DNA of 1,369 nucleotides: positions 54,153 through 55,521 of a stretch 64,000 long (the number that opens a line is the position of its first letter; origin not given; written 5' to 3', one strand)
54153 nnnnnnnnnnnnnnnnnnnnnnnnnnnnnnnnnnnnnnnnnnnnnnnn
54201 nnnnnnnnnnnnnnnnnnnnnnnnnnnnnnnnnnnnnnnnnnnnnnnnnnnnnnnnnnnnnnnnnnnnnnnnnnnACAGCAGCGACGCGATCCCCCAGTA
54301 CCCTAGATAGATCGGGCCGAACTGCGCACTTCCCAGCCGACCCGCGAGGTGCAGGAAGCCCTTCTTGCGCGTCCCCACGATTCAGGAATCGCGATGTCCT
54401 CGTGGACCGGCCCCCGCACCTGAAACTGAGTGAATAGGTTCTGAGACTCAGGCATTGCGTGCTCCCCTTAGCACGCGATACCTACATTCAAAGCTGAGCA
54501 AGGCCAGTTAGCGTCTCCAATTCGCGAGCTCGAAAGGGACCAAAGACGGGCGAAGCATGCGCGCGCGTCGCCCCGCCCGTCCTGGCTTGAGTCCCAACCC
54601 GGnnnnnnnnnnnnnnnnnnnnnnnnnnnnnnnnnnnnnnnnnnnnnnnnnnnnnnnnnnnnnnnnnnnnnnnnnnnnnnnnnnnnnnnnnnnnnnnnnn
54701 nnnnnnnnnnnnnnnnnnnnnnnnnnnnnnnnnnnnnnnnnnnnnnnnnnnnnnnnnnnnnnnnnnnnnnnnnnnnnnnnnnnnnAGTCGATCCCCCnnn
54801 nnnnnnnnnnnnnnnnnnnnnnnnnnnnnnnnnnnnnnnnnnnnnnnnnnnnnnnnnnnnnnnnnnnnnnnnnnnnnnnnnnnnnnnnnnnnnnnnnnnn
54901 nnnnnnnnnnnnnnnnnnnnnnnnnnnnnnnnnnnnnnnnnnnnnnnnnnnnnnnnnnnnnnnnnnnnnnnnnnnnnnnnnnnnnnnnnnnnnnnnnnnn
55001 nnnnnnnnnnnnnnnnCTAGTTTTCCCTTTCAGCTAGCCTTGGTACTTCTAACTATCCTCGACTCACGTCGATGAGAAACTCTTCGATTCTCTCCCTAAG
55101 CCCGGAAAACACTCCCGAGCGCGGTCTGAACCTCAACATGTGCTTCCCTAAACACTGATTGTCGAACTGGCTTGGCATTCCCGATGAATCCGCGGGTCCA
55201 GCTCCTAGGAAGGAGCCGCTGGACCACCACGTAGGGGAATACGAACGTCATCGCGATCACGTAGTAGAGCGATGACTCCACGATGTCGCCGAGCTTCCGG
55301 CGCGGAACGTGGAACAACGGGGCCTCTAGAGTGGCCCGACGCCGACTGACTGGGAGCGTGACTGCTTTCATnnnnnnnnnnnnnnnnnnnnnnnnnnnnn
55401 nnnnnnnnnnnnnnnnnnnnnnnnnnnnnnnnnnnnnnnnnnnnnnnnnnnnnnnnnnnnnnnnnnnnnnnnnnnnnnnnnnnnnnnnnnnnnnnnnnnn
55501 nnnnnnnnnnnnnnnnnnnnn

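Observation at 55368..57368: bchZ is missing as a gene and survives only as in-frame fragments fused to the C-terminus of bchY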

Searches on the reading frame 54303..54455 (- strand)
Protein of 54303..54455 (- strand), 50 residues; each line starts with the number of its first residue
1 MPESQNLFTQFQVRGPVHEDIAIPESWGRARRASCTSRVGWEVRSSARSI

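Call 59: list_cluster_members(proteins=[window:54303-54455:-, window:54015-54275:-, window:54015-54251:-, window:53760-54005:-, window:53760-53987:-, window:54603-54785:-, window:58381-59304:-, window:50028-52457:-])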
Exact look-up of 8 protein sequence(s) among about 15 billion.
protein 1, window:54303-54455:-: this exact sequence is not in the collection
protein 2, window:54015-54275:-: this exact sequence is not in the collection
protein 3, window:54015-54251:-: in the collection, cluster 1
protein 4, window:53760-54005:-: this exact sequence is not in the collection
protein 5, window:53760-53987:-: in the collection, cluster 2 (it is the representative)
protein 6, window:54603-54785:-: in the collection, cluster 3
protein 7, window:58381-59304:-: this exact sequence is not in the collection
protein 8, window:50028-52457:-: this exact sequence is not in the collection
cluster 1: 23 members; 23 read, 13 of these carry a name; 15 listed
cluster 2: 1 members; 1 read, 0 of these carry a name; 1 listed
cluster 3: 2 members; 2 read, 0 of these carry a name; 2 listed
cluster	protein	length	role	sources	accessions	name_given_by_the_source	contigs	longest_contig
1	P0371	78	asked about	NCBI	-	-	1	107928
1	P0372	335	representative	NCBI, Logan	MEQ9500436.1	MAG: photosynthetic reaction center subunit M [Deltaproteobacteria bacterium]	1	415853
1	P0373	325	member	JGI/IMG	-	photosynthetic reaction center M subunit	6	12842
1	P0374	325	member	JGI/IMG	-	photosynthetic reaction center M subunit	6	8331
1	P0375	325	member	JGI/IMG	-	photosynthetic reaction center M subunit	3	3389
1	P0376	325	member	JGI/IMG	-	photosynthetic reaction center M subunit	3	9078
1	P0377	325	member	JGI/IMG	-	photosynthetic reaction center M subunit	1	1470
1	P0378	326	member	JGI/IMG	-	photosynthetic reaction center M subunit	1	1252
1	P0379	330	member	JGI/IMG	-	photosynthetic reaction center M subunit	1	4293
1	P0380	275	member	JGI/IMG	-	photosynthetic reaction center M subunit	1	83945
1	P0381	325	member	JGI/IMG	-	photosynthetic reaction center M subunit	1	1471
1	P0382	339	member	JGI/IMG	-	photosynthetic reaction center M subunit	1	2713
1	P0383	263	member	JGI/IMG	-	photosynthetic reaction center M subunit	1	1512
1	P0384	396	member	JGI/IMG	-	photosynthetic reaction center M subunit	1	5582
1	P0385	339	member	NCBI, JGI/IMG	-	-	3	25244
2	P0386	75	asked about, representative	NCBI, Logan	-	-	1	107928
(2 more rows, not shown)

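Call 60: find_encoding_contigs(protein=P0386, flank=10000, max_places=6)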
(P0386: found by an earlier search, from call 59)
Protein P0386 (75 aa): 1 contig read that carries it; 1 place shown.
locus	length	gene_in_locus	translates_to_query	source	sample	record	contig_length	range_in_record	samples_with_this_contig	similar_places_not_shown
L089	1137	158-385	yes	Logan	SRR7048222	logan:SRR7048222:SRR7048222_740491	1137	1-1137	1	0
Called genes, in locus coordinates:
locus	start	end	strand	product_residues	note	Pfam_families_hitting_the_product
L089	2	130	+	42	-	?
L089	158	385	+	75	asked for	PF00124:Photo_RC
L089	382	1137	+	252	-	?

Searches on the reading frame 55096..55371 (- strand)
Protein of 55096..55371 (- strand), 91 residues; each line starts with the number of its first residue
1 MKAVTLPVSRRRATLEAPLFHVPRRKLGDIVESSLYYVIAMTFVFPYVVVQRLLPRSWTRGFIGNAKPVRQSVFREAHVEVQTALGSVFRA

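Call 4: search_protein_families(library=pfam, proteins=[window:55096-55371:-], max_evalue=0.01)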
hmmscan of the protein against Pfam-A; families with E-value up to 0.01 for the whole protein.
window:55096-55371:- (91 aa): 0 families

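Call 49: find_related_loci(query=window:55096-55371:-, collection=metagenome_contigs, flank=10000)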
Query window:55096-55371:- (91 aa) in metagenome_contigs; peptide patterns used: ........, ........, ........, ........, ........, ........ (x = any residue, [..] = any of these).
387 stretches matched a pattern, but none encodes a relative of the query by tblastn (E <= 1e-3).

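Call 71: search_protein_families(library=ncbifam, proteins=[window:55096-55371:-], max_evalue=0.001)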
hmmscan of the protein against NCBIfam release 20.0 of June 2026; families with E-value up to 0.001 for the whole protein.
window:55096-55371:- (91 aa): 0 families
